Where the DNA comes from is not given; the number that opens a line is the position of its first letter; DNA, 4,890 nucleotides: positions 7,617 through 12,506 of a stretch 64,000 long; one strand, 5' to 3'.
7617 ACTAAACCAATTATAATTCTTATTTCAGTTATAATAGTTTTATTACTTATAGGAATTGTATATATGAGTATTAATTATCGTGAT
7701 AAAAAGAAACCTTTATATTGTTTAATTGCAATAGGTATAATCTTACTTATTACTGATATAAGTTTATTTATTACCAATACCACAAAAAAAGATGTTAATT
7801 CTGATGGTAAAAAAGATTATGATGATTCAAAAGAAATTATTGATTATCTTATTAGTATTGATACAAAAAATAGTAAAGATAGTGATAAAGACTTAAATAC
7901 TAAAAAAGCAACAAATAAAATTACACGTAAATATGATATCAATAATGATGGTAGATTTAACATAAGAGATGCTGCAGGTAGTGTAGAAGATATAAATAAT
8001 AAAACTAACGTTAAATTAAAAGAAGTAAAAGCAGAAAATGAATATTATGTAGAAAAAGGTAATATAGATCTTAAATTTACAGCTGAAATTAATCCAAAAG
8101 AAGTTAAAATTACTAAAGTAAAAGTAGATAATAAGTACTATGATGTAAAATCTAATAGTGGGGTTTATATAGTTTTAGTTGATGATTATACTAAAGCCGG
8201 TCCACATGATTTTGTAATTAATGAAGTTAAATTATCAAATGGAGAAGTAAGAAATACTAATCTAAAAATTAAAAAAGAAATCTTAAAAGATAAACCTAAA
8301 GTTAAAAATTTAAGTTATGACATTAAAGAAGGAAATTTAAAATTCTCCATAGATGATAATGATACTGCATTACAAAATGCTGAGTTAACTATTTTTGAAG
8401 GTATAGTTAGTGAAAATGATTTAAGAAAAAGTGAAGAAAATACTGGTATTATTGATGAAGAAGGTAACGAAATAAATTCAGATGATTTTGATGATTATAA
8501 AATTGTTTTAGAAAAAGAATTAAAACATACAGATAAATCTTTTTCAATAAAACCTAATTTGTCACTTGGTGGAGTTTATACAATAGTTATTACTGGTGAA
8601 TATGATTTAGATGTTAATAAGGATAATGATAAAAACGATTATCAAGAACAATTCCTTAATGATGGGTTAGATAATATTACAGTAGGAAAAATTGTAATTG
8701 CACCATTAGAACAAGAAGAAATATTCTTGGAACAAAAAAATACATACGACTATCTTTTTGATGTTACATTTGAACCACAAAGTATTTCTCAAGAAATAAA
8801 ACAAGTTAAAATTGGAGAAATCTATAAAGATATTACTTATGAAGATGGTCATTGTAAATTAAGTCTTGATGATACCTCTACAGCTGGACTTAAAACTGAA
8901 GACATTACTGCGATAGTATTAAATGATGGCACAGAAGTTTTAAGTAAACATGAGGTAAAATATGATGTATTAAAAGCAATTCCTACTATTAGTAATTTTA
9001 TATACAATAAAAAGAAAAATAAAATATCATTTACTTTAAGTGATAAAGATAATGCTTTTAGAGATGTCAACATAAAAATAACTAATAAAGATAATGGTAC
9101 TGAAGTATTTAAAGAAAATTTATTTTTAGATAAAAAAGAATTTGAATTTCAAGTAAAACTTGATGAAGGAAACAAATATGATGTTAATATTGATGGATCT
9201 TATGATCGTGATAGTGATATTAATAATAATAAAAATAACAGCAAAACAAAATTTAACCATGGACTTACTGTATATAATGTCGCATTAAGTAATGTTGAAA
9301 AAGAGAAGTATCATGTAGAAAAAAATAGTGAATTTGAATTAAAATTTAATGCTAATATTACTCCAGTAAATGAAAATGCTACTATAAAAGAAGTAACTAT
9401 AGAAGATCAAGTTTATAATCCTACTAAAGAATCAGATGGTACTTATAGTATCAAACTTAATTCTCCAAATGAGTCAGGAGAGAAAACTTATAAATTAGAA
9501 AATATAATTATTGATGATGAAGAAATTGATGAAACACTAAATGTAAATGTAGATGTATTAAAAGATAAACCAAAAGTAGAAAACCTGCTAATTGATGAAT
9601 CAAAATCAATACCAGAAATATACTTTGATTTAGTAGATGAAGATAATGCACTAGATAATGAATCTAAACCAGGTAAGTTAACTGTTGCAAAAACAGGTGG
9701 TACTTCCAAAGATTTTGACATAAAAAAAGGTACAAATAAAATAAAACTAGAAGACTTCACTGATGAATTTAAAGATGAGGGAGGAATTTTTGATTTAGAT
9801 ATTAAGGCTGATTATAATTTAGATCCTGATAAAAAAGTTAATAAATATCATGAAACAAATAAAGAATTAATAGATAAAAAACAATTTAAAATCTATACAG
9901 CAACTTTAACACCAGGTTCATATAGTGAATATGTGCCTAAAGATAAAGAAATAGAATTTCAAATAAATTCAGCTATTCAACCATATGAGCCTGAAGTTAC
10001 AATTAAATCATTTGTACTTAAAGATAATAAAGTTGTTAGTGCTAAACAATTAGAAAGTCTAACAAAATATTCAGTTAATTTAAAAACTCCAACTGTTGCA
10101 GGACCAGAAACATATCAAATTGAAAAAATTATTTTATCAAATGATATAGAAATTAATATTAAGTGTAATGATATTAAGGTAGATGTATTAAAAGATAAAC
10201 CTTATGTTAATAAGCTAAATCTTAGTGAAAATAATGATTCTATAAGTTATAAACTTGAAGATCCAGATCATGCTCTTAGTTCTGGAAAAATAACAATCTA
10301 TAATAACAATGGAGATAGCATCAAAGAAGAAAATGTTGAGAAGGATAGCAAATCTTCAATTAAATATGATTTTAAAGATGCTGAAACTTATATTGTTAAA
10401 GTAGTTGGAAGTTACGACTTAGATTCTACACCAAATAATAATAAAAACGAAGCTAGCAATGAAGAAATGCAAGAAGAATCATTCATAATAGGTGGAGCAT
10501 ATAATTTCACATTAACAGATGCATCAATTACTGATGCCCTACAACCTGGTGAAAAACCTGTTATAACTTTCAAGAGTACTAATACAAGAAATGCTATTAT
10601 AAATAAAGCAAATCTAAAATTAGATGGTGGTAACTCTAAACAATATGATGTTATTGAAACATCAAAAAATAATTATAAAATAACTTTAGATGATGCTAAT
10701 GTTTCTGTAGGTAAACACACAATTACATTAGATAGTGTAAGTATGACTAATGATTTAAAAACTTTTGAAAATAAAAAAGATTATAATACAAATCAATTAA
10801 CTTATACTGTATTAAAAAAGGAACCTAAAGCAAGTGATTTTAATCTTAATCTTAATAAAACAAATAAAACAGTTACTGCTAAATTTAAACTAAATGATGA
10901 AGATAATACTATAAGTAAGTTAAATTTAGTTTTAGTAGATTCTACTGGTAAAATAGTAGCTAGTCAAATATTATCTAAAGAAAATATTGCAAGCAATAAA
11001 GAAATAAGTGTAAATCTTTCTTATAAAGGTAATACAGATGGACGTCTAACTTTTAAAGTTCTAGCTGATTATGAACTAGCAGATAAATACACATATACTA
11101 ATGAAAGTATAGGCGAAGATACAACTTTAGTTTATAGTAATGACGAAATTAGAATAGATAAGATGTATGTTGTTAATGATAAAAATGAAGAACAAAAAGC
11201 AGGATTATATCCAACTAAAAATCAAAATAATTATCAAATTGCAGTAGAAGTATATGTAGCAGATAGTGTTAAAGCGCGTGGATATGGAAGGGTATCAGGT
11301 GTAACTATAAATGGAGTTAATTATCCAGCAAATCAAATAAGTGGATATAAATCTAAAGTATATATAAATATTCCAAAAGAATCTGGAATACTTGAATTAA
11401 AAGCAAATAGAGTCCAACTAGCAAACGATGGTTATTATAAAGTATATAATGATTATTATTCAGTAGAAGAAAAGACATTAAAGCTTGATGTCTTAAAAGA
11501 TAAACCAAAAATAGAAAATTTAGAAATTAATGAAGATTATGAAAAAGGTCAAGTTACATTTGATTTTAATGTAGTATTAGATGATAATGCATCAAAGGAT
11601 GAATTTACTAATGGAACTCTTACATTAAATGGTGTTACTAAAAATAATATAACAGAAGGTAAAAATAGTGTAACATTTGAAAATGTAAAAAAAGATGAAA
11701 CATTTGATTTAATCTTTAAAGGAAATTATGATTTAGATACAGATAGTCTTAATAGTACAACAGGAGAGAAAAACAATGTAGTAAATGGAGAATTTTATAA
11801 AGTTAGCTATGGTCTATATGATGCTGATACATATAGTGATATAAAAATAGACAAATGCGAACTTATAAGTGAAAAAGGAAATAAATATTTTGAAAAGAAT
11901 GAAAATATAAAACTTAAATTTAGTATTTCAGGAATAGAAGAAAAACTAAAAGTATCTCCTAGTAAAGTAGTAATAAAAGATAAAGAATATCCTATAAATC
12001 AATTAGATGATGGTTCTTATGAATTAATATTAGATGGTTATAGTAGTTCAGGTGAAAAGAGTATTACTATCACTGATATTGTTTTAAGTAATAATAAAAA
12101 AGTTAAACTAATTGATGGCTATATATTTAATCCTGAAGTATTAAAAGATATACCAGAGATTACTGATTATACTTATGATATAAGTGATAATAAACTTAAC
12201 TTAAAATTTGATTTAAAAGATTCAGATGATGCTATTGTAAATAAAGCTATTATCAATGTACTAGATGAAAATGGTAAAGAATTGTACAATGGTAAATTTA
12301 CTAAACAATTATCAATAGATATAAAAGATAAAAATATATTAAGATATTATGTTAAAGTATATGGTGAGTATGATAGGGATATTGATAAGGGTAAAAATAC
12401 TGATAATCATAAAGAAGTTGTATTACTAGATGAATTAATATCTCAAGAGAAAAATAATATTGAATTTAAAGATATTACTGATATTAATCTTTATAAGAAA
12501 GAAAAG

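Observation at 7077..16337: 3086-aa protein combining cohesin, TM hairpin, dockerin, seven novel modules and a GLUG/M26 zinc protease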

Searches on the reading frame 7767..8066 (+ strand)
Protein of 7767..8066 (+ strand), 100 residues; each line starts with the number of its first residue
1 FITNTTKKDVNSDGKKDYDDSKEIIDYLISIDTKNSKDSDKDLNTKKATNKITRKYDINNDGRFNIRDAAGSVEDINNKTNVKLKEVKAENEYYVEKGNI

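Call 6: search_protein_families(library=pfam, proteins=[window:7767-8066:+], max_evalue=1)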
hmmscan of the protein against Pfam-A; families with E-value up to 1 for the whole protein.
window:7767-8066:+ (100 aa): 1 family
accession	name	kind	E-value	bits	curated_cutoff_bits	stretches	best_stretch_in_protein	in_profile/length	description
PF00404.24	Dockerin_1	-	0.00017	22.2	22.9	1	8-70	2-50/57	Dockerin type I domain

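Call 26: search_solved_structures(query=A2, max_evalue=1, show_alignments=3)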
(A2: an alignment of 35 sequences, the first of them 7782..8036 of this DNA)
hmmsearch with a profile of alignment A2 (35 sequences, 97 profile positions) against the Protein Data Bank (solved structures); distinct sequences matched with E-value up to 1: 67 (the best 60 are shown).
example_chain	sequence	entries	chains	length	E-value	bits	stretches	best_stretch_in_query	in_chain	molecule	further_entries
4zcu_A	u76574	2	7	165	7.8e-05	26.4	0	4-29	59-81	Calcium-binding mitochondrial carrier protein SCaMC-1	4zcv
4n5x_A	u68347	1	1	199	0.0002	25.1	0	62-92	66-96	Calcium-binding mitochondrial carrier protein SCaMC-1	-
1jc2_A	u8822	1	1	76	0.0011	22.7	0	57-85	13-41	TROPONIN C, SKELETAL MUSCLE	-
6jlh_A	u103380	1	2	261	0.0017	22.1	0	56-80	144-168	Secretagogin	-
2be4_A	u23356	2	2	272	0.0021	21.9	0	56-80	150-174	hypothetical protein LOC449832 | Protein Zgc:100843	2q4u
3ox6_A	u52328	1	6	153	0.0023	21.7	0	61-75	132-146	Calcium-binding protein 1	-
2jnk_A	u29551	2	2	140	0.0029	21.4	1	58-95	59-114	Hyalurononglucosaminidase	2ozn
2lan_A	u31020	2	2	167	0.0039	21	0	57-82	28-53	Calcium-binding protein 1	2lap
4fl4_A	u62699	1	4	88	0.0043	20.9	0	55-77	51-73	Glycoside hydrolase family 9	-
2w49_0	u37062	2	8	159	0.0048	20.7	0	45-86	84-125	TROPONIN C, SKELETAL MUSCLE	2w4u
1tnw_A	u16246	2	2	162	0.0049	20.7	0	45-85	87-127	TROPONIN C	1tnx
1ncx_A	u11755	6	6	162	0.0051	20.6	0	44-86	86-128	TROPONIN C | Troponin C, skeletal muscle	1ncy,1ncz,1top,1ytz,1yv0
3ox5_A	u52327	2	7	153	0.0056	20.5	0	60-82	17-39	Calcium-binding protein 1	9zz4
3l19_A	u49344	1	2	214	0.0077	20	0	57-87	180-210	Calcium/calmodulin dependent protein kinase with a kinase domain and 4 calmodulin like EF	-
7ukh_I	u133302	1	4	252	0.0083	19.9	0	4-82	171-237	Isoform 2 of Kv channel-interacting protein 2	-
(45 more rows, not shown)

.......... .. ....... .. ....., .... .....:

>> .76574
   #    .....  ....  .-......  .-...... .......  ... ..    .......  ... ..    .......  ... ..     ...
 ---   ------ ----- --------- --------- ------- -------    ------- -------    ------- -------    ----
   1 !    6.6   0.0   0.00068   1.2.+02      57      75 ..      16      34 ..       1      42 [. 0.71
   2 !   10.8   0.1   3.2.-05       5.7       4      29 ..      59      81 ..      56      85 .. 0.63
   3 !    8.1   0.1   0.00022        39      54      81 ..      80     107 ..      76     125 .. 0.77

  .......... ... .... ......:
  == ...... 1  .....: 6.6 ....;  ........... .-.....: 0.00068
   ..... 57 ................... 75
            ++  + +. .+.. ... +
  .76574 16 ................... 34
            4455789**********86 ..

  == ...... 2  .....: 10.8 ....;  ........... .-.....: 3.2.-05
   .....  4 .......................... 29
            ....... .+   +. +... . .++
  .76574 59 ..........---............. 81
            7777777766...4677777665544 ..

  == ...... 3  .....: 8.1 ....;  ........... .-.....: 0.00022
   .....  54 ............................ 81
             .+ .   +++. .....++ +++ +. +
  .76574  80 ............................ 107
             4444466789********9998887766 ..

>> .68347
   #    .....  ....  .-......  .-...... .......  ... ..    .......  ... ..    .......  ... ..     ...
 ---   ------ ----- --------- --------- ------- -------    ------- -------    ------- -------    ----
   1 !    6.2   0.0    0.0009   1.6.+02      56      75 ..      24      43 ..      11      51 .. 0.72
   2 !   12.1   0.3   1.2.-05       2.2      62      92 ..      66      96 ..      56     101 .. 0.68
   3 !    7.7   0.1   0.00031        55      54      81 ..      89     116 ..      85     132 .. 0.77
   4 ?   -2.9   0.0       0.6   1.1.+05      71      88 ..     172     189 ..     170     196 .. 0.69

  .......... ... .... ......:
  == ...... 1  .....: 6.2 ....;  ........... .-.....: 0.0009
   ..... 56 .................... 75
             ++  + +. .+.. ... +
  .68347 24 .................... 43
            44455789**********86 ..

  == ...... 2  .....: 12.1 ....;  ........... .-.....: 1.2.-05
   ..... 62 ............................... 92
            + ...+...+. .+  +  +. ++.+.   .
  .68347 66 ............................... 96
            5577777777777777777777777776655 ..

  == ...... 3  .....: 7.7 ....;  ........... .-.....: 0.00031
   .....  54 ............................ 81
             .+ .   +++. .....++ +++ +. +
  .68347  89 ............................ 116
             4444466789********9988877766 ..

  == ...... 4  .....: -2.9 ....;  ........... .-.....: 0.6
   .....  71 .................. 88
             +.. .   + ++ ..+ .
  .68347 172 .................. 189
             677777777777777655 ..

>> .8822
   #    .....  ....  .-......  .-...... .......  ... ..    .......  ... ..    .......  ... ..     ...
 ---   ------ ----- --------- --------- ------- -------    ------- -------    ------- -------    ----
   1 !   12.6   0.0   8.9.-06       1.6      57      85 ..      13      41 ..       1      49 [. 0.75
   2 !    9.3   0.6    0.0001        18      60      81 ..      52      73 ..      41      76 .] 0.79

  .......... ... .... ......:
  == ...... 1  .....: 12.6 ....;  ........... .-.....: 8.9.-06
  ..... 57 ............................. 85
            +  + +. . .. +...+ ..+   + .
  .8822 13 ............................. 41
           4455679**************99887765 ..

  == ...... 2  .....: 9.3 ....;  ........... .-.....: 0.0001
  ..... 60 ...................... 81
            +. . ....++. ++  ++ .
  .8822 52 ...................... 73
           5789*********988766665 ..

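Call 27: search_protein_families(library=pfam, alignment_id=A2, max_evalue=0.01)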
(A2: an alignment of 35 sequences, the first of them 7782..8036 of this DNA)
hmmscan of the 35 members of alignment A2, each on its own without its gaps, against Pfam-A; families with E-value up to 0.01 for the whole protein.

A. member 1, window:7782-8036:+ (85 aa): 1 family
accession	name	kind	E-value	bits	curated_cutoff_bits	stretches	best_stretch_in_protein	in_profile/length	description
PF00404.24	Dockerin_1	-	8.9e-05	23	22.9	1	3-65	2-50/57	Dockerin type I domain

B. families by the number of members that match (of 35 scanned): 8 families
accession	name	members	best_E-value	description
PF00404.24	Dockerin_1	28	3.7e-09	Dockerin type I domain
PF00036.39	EF-hand_1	6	0.0017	EF hand domain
PF13405.12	EF-hand_6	2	0.00077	EF-hand domain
PF16869.10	CNDH2_M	1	0.0017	Condensin II complex subunit CAP-H2 or CNDH2, mid domain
PF13499.12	EF-hand_7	1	0.0019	EF-hand domain pair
PF13202.12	EF-hand_5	1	0.0061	EF hand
PF07481.16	DUF1521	1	0.0066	Domain of Unknown Function (DUF1521)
PF13517.12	FG-GAP_3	1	0.0093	FG-GAP-like repeat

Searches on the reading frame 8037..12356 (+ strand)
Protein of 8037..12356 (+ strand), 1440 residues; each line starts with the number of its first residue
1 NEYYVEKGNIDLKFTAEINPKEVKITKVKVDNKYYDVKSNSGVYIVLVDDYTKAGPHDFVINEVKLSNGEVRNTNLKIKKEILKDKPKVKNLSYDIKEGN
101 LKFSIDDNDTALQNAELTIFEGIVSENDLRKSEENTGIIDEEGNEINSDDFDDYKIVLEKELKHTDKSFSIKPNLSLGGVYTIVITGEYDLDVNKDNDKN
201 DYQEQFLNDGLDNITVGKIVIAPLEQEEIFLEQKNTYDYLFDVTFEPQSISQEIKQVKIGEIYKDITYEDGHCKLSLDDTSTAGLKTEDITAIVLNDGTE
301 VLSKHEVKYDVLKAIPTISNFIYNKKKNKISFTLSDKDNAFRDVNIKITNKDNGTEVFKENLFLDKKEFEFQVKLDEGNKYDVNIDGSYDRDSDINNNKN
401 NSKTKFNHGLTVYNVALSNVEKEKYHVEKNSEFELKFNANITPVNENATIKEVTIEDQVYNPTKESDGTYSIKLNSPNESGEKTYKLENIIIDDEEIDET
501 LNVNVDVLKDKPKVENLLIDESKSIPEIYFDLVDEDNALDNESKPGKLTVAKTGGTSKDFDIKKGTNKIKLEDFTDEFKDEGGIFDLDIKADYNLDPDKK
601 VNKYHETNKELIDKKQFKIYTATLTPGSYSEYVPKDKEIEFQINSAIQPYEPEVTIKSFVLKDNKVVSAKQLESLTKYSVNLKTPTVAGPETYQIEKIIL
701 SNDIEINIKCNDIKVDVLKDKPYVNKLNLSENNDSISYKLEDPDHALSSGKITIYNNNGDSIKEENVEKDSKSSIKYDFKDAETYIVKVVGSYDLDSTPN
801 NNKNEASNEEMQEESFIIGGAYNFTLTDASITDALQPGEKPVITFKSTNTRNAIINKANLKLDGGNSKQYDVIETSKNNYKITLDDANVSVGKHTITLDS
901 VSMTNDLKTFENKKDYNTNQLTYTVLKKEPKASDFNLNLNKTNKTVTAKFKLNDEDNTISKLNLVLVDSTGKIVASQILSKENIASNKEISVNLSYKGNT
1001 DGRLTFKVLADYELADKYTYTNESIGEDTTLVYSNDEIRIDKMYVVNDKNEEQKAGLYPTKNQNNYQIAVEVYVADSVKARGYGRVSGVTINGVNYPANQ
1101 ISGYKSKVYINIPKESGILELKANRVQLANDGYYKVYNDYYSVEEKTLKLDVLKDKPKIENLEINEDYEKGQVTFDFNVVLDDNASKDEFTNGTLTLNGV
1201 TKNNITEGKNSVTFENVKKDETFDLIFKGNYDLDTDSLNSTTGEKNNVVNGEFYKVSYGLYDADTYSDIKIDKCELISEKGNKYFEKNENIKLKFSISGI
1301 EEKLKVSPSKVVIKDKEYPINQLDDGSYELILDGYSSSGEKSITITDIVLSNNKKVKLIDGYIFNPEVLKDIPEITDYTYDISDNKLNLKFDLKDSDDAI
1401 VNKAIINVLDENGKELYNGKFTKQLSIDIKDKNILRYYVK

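Call 6: search_protein_families(library=pfam, proteins=[window:8037-12356:+], max_evalue=1)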
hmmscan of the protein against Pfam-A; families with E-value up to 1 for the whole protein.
window:8037-12356:+ (1440 aa): 3 families
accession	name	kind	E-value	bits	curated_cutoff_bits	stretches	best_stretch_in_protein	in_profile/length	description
PF11491.13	DUF3213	-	0.011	16.4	27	1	11-86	1-67/85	Protein of unknown function (DUF3213)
PF05688.17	BIg21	-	0.067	14.2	27.4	1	246-311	51-108/109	Bacterial Immunoglobulin-like 21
PF23608.1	Ig_ILCR1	-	0.1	13.1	27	1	934-1010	6-85/114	ILCR1 Ig-like domain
